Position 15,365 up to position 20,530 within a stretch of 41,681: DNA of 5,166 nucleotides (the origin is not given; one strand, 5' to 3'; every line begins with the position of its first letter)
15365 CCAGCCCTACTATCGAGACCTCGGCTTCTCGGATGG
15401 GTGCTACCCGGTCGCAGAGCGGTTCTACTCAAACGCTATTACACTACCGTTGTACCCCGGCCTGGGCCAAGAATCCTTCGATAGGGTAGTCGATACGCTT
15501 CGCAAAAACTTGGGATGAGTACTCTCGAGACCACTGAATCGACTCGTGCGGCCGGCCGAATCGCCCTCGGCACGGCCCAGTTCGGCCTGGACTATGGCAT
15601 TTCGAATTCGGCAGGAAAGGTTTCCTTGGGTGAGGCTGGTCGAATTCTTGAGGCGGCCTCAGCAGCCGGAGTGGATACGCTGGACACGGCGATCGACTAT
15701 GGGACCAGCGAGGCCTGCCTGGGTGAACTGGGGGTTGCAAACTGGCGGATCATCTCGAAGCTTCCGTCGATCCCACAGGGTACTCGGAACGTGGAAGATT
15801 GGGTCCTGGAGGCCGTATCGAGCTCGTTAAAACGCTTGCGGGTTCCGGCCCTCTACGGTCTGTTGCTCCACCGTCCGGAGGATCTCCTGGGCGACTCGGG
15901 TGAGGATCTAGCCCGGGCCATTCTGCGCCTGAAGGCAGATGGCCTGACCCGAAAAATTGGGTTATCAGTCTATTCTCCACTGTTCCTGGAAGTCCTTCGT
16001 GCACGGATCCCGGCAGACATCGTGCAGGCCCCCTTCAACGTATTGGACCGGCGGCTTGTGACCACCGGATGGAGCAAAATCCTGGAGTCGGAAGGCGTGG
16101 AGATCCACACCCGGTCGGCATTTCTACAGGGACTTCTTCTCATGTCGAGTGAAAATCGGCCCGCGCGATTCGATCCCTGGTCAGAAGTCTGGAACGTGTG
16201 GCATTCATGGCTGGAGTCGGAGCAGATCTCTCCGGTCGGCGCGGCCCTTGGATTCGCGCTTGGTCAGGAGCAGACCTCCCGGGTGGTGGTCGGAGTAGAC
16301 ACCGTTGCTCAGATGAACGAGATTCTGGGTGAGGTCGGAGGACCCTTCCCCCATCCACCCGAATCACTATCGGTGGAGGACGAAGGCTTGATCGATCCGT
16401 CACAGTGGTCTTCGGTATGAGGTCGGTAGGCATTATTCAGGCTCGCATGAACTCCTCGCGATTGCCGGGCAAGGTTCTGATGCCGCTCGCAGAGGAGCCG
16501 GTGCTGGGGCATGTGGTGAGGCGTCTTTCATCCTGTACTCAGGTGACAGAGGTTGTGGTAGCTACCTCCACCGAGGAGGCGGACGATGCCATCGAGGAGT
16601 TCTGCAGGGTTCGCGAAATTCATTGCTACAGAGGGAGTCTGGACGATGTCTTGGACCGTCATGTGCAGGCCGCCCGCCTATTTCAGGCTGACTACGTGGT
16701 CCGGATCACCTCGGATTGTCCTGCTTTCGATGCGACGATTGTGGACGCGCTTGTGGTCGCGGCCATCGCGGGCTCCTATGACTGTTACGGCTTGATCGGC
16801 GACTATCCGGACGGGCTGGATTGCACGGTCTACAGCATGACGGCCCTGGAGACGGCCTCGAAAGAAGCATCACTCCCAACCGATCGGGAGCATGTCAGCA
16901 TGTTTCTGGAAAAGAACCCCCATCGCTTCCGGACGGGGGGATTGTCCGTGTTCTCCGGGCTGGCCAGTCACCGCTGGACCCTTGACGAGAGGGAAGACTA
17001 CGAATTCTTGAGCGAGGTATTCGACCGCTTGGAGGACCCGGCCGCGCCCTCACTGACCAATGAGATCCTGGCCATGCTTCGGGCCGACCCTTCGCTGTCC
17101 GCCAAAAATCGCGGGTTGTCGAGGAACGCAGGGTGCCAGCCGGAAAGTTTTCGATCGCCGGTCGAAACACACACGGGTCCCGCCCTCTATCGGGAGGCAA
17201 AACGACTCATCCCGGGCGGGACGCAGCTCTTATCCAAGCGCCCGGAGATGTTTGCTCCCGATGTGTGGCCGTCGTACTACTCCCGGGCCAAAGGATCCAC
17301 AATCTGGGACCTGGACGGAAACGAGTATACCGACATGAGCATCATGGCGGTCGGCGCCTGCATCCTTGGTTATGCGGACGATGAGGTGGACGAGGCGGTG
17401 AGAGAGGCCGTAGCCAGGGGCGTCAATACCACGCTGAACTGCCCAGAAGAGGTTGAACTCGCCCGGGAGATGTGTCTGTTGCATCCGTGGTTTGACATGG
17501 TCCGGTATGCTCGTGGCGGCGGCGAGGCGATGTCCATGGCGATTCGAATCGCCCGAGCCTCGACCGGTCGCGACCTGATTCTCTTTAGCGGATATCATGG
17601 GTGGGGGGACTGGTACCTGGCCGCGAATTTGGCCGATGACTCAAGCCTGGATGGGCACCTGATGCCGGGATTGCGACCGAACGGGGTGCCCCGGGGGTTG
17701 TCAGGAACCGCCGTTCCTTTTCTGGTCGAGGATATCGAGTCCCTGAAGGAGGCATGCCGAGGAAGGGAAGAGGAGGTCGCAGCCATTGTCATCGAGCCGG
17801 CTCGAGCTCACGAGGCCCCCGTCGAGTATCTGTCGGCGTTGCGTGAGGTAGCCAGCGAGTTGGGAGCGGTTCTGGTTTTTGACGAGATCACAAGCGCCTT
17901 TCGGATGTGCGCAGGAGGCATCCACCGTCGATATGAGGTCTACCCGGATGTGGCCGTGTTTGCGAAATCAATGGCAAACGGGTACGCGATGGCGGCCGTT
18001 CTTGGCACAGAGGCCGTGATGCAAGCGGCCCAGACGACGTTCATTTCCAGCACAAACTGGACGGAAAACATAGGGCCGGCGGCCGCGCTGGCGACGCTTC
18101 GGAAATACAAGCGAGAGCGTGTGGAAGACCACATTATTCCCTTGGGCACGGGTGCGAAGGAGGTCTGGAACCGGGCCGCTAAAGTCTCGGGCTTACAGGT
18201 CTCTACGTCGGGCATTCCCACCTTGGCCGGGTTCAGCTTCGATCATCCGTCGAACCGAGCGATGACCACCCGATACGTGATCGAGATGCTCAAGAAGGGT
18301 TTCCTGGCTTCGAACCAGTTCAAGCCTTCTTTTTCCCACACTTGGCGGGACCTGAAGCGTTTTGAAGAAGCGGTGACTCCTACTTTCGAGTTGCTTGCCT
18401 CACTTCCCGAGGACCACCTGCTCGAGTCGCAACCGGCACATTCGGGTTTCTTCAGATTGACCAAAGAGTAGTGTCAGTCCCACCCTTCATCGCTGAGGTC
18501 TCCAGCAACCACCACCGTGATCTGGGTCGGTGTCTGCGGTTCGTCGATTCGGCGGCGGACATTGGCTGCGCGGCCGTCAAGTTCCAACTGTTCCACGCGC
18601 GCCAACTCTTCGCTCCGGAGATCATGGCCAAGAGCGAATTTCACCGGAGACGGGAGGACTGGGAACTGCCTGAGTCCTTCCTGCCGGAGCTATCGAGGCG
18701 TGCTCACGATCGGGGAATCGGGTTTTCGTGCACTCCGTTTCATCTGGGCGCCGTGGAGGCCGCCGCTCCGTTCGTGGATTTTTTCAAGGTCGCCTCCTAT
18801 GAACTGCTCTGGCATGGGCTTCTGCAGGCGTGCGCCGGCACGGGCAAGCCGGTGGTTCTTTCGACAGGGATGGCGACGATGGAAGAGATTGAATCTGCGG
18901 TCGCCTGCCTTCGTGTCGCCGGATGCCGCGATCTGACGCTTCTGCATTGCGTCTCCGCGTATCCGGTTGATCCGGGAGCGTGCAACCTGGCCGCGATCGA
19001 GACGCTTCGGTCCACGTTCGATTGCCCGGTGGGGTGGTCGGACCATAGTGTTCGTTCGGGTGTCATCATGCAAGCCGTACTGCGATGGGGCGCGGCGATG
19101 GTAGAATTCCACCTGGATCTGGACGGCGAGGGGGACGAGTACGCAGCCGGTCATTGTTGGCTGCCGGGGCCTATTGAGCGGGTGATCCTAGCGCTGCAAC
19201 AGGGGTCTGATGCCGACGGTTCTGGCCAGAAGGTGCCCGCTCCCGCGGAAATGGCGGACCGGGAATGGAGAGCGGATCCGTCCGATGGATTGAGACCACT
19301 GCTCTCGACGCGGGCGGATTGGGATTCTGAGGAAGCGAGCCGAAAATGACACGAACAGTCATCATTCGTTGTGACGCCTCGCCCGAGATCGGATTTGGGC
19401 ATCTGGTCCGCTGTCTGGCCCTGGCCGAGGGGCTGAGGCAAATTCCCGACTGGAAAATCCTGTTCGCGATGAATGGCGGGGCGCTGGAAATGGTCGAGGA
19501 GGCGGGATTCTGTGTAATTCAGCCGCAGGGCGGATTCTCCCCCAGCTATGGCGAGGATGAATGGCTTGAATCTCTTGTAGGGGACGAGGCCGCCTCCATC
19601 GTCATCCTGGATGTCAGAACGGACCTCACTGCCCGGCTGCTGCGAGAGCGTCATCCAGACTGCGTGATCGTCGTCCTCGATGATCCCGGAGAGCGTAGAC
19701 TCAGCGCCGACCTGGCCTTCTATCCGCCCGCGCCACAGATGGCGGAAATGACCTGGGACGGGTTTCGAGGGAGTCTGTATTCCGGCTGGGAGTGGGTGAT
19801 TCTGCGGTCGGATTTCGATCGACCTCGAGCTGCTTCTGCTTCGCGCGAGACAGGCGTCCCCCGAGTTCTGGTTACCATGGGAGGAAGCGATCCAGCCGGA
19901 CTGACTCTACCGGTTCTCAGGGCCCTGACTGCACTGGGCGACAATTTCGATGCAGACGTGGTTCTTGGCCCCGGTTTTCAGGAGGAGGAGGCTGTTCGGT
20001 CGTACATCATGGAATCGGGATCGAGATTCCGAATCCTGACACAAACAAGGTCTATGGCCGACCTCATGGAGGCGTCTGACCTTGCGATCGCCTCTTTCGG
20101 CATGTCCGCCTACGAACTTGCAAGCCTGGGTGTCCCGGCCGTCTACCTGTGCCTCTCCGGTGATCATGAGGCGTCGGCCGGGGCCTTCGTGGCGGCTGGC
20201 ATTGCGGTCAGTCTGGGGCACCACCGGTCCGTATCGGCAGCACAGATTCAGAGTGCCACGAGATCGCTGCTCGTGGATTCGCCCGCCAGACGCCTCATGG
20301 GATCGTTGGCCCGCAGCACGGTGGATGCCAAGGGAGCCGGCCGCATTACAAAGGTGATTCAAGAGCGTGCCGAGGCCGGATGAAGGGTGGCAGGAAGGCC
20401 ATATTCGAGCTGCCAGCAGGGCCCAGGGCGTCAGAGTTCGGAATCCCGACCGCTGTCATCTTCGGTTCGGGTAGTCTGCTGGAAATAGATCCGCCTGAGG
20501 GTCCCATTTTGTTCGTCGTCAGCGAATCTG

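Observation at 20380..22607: Split sulfopyruvate/phosphonopyruvate-decarboxylase-like ThDP enzyme plus Fe-ADH inside a sugar operon, with no PEP mutase in sight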

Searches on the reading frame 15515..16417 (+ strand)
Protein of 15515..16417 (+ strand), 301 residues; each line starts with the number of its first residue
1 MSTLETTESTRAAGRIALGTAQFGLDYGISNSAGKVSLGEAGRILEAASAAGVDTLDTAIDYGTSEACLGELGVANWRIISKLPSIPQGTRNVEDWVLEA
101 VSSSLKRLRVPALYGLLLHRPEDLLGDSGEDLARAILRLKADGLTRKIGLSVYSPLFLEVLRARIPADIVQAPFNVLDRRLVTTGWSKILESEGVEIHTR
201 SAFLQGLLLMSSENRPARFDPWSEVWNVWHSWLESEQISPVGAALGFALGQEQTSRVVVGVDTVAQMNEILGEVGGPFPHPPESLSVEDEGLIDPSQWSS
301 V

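Call 7: search_protein_families(library=pfam, proteins=[window:15515-16417:+], max_evalue=0.001)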
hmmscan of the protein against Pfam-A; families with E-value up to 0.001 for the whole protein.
window:15515-16417:+ (301 aa): 1 family
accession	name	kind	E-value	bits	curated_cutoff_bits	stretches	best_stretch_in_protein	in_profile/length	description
PF00248.27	Aldo_ket_red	-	5.9e-26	91.6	24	1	15-272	1-272/291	Aldo/keto reductase family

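Call 34: search_protein_families(library=ncbifam, proteins=[window:15515-16417:+], max_evalue=0.01)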
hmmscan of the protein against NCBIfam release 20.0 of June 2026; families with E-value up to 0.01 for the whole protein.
window:15515-16417:+ (301 aa): 4 families
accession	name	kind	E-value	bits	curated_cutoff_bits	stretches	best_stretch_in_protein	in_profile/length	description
NF011432.0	PRK14863.1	equivalog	2.3e-38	132.4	244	1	13-299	5-291/292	bifunctional regulator KidO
NF049922.1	MethglyxlRedYdjG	equivalog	0.00057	19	550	0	133-209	151-226/326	NADH-dependent methylglyoxal reductase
NF007388.0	PRK09912.1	subfamily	0.002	17.1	448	1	87-208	106-230/346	L-glyceraldehyde 3-phosphate reductase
NF008377.0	PRK11172.1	equivalog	0.0072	15.6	327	0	95-154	73-132/267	2,5-didehydrogluconate reductase DkgB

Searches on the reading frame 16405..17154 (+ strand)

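Call 75: search_protein_families(library=ncbifam, proteins=[window:16405-17154:+], max_evalue=0.00001)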
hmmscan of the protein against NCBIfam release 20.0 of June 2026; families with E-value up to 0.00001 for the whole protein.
window:16405-17154:+ (250 aa): 6 families
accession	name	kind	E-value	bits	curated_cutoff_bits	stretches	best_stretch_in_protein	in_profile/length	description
NF003952.0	PRK05450.1-5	subfamily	1.3e-17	63.8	193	1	5-120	1-116/250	3-deoxy-manno-octulosonate cytidylyltransferase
NF009905.0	PRK13368.1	subfamily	3.1e-17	62.7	255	1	5-119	1-113/243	3-deoxy-manno-octulosonate cytidylyltransferase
NF003950.0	PRK05450.1-3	subfamily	8.9e-13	48.1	234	1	5-118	1-115/248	3-deoxy-manno-octulosonate cytidylyltransferase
NF003948.0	PRK05450.1-1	equivalog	9.4e-10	38.1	281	1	6-118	5-118/248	3-deoxy-manno-octulosonate cytidylyltransferase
TIGR00466.1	kdsB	equivalog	4.3e-09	36.1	155.2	1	8-117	4-113/241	3-deoxy-manno-octulosonate cytidylyltransferase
TIGR02665.1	molyb_mobA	equivalog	2.2e-06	27.8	151.85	1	14-122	8-115/186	molybdenum cofactor guanylyltransferase MobA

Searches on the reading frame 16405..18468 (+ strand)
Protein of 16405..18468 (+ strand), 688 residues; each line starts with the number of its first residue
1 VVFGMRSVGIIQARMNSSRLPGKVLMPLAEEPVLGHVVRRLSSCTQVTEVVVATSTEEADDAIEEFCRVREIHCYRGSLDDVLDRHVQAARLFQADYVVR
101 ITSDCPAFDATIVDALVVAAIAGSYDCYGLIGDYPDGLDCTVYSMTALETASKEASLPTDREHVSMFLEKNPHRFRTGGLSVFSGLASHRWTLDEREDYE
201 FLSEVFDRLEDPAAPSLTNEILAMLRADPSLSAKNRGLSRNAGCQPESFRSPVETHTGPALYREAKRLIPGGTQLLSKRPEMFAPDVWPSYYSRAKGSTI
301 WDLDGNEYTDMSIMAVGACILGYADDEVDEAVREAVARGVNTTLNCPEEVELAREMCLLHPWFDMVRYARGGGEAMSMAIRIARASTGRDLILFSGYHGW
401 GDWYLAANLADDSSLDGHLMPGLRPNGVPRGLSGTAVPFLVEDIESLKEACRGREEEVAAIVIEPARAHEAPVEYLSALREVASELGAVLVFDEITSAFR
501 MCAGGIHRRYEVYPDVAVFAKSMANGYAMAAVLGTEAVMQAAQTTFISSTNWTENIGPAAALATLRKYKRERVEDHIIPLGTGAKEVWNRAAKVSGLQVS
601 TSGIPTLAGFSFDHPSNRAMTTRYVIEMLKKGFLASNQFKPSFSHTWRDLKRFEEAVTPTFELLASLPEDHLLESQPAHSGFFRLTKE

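Call 5: search_protein_families(library=pfam, proteins=[window:16405-18468:+], max_evalue=0.01)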
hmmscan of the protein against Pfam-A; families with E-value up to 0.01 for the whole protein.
window:16405-18468:+ (688 aa): 3 families
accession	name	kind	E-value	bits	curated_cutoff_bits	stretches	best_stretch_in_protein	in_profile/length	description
PF00202.27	Aminotran_3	-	8.4e-33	114.1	30.5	1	290-595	11-333/403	Aminotransferase class-III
PF02348.25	CTP_transf_3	-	2.2e-26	93.5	22.6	1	8-172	1-166/217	Cytidylyltransferase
PF12804.13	NTP_transf_3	-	4e-08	34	27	1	15-125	12-116/160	MobA-like NTP transferase domain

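Call 6: search_protein_families(library=ncbifam, proteins=[window:16405-18468:+], max_evalue=0.01)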
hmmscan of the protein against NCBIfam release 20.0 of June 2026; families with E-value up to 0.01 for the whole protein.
window:16405-18468:+ (688 aa): 72 families (the best 25 are shown)
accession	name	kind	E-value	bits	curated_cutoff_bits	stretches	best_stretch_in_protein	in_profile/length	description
NF004856.0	PRK06209.1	equivalog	8.7e-62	209.1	486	1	262-664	15-416/450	glutamate-1-semialdehyde 2,1-aminomutase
NF041362.1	GntE_guanitoxin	equivalog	9.6e-60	202.3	525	1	259-625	9-381/426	guanitoxin biosynthesis PLP-dependent transaminase GntE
NF000818.0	PRK00062.1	subfamily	2.3e-55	188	398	1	258-654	6-414/429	glutamate-1-semialdehyde 2,1-aminomutase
TIGR00713.1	hemL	equivalog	4.6e-51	173.8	527.3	1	260-652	4-408/423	glutamate-1-semialdehyde 2,1-aminomutase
NF009055.0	PRK12389.1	equivalog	2.4e-40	138.5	637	1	259-602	7-352/431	glutamate-1-semialdehyde 2,1-aminomutase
NF005993.0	PRK08117.1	subfamily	7.4e-30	103.9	574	2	442-590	193-345/433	aspartate aminotransferase family protein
TIGR00707.1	argD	subfamily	6.3e-26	91.1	410.05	1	292-635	13-348/381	acetylornithine/succinylornithine family transaminase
NF005692.0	PRK07495.1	equivalog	1.7e-25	89.5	724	1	291-589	25-335/425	4-aminobutyrate--2-oxoglutarate transaminase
NF001864.0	PRK00615.1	equivalog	2.7e-25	88.8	706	1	259-541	8-289/433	glutamate-1-semialdehyde aminotransferase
NF002874.0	PRK03244.1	equivalog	1.4e-24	86.7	457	1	293-622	30-351/399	acetylornithine transaminase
NF005272.0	PRK06777.1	equivalog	5.3e-24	84.6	725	1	291-616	25-362/421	4-aminobutyrate--2-oxoglutarate transaminase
NF049976.1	AmadipTransam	equivalog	9.6e-24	84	650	1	287-631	13-370/416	2-aminoadipate transaminase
NF004426.0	PRK05769.1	equivalog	1.4e-23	83.4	552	1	289-633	37-403/441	acetyl ornithine aminotransferase family protein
NF006228.0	PRK08360.1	equivalog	2e-23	82.7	608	1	289-585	24-337/443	aspartate aminotransferase family protein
NF004718.0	PRK06062.1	subfamily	3e-23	82.1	472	2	289-399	39-153/454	hypothetical protein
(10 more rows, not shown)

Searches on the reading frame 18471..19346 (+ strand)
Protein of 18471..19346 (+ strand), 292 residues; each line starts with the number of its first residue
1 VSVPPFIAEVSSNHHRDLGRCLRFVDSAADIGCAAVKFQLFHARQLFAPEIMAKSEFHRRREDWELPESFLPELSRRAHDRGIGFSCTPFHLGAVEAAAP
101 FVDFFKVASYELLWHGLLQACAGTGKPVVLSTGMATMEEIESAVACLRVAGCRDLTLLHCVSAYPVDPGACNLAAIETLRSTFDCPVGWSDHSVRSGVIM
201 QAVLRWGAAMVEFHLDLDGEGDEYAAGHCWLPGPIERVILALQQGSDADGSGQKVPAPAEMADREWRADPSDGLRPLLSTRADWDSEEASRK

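Call 5: search_protein_families(library=pfam, proteins=[window:18471-19346:+], max_evalue=0.01)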
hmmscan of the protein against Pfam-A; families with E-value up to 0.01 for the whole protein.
window:18471-19346:+ (292 aa): 1 family
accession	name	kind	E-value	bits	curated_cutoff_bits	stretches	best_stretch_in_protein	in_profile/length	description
PF03102.20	NeuB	-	1.3e-55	188.9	22.1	1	25-254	2-241/241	NeuB family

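Call 6: search_protein_families(library=ncbifam, proteins=[window:18471-19346:+], max_evalue=0.01)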
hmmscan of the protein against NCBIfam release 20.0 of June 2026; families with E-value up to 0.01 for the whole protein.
window:18471-19346:+ (292 aa): 2 families
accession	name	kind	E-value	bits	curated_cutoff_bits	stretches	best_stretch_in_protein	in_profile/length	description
TIGR03569.1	NeuB_NnaB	equivalog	2.2e-46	158.4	399.65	1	7-264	4-273/329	N-acetylneuraminate synthase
TIGR03586.1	PseI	equivalog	7.3e-44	150.3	340.25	1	6-222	4-230/327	pseudaminic acid synthase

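Call 43: search_solved_structures(query=window:18471-19346:+, max_evalue=1e-10, show_alignments=2)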
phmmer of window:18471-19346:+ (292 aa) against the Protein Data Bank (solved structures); distinct sequences matched with E-value up to 1e-10: 8.
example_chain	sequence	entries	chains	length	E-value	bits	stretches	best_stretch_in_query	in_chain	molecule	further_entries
6ncs_A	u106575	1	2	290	6.8e-30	107.3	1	6-220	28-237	N-acetylneuraminic acid (Sialic acid) synthetase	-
1vli_A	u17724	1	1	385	4.3e-24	88.2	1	4-220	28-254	Spore coat polysaccharide biosynthesis protein spsE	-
8h2c_A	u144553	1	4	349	7.1e-18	67.8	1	6-219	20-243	Pseudaminic acid synthase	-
4ipi_A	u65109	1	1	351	1.5e-17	66.8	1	4-215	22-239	Polysialic acid capsule biosynthesis protein SiaC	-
1xuu_A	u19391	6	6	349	1.5e-17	66.8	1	4-215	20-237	polysialic acid capsule biosynthesis protein SiaC | N-acetylneuraminate synthase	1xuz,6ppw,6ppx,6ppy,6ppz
4ipj_A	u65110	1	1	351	1.5e-17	66.7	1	4-215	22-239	Polysialic acid capsule biosynthesis protein SiaC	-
2wqp_A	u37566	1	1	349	3.5e-16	62.2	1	4-215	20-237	POLYSIALIC ACID CAPSULE BIOSYNTHESIS PROTEIN SIAC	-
3g8r_A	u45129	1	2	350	4.6e-16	61.9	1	56-242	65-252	Probable spore coat polysaccharide biosynthesis protein E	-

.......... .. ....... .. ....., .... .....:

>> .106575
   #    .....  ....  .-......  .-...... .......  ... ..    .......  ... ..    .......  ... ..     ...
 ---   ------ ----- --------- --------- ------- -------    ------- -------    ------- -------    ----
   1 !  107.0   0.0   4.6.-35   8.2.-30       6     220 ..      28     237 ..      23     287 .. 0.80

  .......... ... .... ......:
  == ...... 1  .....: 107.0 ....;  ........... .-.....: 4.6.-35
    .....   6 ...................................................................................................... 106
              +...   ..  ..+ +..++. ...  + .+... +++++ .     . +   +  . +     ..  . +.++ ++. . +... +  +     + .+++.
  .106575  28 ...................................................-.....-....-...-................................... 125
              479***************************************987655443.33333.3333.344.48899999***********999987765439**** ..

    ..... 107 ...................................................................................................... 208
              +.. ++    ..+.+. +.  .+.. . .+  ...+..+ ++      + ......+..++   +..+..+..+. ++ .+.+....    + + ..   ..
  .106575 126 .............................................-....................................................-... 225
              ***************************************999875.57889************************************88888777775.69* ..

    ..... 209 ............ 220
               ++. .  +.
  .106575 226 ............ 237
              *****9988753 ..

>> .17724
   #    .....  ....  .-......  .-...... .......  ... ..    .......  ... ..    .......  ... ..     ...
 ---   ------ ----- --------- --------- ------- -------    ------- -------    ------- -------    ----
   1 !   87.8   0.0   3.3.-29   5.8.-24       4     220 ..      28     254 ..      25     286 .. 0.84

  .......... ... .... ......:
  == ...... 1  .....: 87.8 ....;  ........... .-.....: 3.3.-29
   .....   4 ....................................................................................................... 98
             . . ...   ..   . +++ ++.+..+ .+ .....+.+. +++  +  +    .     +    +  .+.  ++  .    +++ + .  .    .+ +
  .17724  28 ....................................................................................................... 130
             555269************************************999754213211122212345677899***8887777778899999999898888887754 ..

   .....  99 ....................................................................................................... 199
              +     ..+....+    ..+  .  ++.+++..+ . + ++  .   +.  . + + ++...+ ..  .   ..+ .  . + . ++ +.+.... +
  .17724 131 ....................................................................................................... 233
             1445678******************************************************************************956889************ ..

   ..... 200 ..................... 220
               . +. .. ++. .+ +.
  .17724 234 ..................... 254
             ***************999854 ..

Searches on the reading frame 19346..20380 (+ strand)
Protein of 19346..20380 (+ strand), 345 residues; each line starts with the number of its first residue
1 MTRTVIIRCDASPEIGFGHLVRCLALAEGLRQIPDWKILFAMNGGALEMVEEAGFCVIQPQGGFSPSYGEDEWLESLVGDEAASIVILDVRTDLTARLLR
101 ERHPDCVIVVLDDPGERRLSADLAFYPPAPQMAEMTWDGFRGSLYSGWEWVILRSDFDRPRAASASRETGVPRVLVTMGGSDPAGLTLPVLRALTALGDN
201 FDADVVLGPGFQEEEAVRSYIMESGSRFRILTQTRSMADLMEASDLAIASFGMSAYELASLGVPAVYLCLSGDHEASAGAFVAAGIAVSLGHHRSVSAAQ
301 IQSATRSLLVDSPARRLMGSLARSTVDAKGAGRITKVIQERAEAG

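Call 5: search_protein_families(library=pfam, proteins=[window:19346-20380:+], max_evalue=0.01)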
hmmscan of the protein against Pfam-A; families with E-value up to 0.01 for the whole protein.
window:19346-20380:+ (345 aa): 1 family
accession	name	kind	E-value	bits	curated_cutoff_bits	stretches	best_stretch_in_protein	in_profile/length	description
PF06722.18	EryCIII-like_C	-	0.0052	17.2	31.7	0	236-319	40-123/145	Erythromycin biosynthesis protein CIII-like, C-terminal domain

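Call 6: search_protein_families(library=ncbifam, proteins=[window:19346-20380:+], max_evalue=0.01)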
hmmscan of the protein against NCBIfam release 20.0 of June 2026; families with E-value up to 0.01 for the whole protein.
window:19346-20380:+ (345 aa): 1 family
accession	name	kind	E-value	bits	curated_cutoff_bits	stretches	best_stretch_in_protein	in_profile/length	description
TIGR03590.1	PseG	equivalog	1.9e-37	129.4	153.55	1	4-272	2-271/280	UDP-2,4-diacetamido-2,4,6-trideoxy-beta-L-altropyranose hydrolase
